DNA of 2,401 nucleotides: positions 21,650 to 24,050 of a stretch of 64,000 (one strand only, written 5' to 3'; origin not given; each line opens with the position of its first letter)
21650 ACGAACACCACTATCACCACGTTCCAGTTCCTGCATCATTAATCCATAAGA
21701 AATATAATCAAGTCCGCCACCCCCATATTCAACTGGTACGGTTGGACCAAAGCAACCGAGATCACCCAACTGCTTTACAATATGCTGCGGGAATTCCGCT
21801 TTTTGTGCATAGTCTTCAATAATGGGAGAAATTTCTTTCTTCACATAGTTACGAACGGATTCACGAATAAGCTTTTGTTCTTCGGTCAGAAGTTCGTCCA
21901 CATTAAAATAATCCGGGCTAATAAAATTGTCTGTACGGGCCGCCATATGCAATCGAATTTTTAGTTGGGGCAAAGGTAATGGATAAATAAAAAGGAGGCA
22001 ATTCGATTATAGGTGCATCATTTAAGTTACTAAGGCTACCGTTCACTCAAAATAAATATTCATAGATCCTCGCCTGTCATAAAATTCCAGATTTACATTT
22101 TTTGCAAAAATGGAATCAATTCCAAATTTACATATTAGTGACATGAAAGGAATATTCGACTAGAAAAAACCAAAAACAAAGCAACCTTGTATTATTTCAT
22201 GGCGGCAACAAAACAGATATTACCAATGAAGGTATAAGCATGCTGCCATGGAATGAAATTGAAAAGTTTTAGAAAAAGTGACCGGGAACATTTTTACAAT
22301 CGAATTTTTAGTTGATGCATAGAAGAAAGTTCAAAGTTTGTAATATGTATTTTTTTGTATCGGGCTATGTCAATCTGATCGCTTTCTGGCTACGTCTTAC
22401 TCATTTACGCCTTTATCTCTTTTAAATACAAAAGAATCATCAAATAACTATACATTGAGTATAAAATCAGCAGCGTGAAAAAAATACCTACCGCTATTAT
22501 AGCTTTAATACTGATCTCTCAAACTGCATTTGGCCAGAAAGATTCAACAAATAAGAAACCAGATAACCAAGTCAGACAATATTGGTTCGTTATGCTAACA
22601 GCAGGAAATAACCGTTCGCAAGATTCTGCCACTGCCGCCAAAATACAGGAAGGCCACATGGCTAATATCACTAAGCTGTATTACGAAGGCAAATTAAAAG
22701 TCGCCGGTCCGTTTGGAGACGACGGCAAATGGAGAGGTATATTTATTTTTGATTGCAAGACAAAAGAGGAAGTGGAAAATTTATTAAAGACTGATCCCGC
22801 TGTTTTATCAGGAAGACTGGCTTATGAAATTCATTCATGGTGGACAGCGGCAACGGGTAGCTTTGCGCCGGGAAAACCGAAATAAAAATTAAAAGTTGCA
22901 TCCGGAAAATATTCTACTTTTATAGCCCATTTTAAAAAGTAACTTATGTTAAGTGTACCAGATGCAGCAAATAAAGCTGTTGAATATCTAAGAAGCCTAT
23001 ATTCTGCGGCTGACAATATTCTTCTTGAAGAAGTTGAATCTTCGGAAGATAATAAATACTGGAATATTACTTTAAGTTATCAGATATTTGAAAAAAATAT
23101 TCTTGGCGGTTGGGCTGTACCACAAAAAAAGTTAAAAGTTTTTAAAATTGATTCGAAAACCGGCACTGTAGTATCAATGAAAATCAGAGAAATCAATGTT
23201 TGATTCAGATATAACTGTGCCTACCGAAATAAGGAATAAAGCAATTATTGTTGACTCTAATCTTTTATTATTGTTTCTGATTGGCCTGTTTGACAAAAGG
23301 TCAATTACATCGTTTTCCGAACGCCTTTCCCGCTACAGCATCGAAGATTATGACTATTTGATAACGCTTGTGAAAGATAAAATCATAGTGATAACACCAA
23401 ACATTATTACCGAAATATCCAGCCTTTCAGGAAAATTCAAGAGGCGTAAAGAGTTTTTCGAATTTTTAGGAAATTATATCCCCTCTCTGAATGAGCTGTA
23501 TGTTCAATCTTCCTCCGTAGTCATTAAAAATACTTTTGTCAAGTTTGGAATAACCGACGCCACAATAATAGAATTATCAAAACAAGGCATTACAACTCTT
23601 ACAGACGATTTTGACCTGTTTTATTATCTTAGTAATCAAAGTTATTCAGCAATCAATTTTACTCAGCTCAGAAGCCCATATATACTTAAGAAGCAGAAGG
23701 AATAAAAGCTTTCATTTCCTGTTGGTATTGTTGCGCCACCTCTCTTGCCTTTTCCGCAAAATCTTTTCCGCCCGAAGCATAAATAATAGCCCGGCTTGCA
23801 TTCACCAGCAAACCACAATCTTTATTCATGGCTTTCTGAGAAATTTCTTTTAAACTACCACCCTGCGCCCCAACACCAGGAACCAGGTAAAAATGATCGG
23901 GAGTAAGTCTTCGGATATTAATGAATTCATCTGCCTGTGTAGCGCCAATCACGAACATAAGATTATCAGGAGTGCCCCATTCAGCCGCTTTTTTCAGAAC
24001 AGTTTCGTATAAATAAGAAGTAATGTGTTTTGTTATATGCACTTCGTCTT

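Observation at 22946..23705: Overlapping two-gene cassette: small PepSY-like protein plus PIN-like nuclease in an AT-rich islet (candidate toxin-antitoxin / defence pair)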

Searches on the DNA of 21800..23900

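Call 82: search_rna_families(source=window, start=21800, end=23900, threshold=evalue, max_evalue=1)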
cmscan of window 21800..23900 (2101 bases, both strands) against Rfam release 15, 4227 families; matches with E-value up to 1: 0.
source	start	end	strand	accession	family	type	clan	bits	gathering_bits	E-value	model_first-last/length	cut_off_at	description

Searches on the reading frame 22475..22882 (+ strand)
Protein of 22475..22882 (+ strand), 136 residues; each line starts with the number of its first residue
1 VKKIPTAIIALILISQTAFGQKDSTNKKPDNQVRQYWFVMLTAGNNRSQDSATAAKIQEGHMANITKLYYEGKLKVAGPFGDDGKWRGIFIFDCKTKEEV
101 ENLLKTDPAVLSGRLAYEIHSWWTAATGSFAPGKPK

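Call 4: search_protein_families(library=pfam, proteins=[window:22475-22882:+], max_evalue=1)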
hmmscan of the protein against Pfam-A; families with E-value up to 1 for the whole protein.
window:22475-22882:+ (136 aa): 3 families
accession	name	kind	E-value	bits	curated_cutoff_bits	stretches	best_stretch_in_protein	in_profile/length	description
PF03795.20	YCII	-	9.9e-08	32.8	24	1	39-122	4-94/95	YCII-related domain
PF02426.22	MIase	-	0.0042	17.6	26.7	1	47-108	13-72/90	Muconolactone delta-isomerase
PF10177.14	DUF2371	-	0.11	13.2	22.9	1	42-95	74-125/143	Uncharacterised conserved protein (DUF2371)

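Call 5: search_protein_families(library=padloc, proteins=[window:22475-22882:+], max_evalue=1)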
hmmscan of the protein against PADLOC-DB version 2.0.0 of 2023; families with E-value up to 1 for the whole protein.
window:22475-22882:+ (136 aa): 0 families

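Call 6: search_protein_families(library=ncbifam, proteins=[window:22475-22882:+], max_evalue=1)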
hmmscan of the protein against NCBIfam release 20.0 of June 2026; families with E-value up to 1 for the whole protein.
window:22475-22882:+ (136 aa): 8 families
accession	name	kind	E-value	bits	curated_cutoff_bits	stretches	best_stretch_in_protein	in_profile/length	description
NF009507.0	PRK12865.1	equivalog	9.4e-06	25.8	149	1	58-114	21-79/97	YciI-like protein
NF009508.0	PRK12866.1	equivalog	3.4e-05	23.9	108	1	56-129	19-91/97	YciI-like protein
NF009502.0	PRK12863.1-1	equivalog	0.00087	19.6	137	1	60-122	23-86/96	YciI-like protein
NF009503.0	PRK12863.1-3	equivalog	0.051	13.9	145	1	80-116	42-80/98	YciI-like protein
NF009506.0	PRK12864.1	equivalog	0.063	13.8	106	1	57-124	21-87/89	YciI-like protein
NF008473.0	PRK11370.1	equivalog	0.096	13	111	1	37-80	2-43/99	YciI family protein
NF033729.0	borfam54_2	equivalog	0.11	12.2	30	1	6-67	15-76/226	complement regulator-acquiring protein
NF047511.1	LIC_11959_fam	equivalog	0.16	11.6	125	0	72-101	93-122/156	LIC_11959 family protein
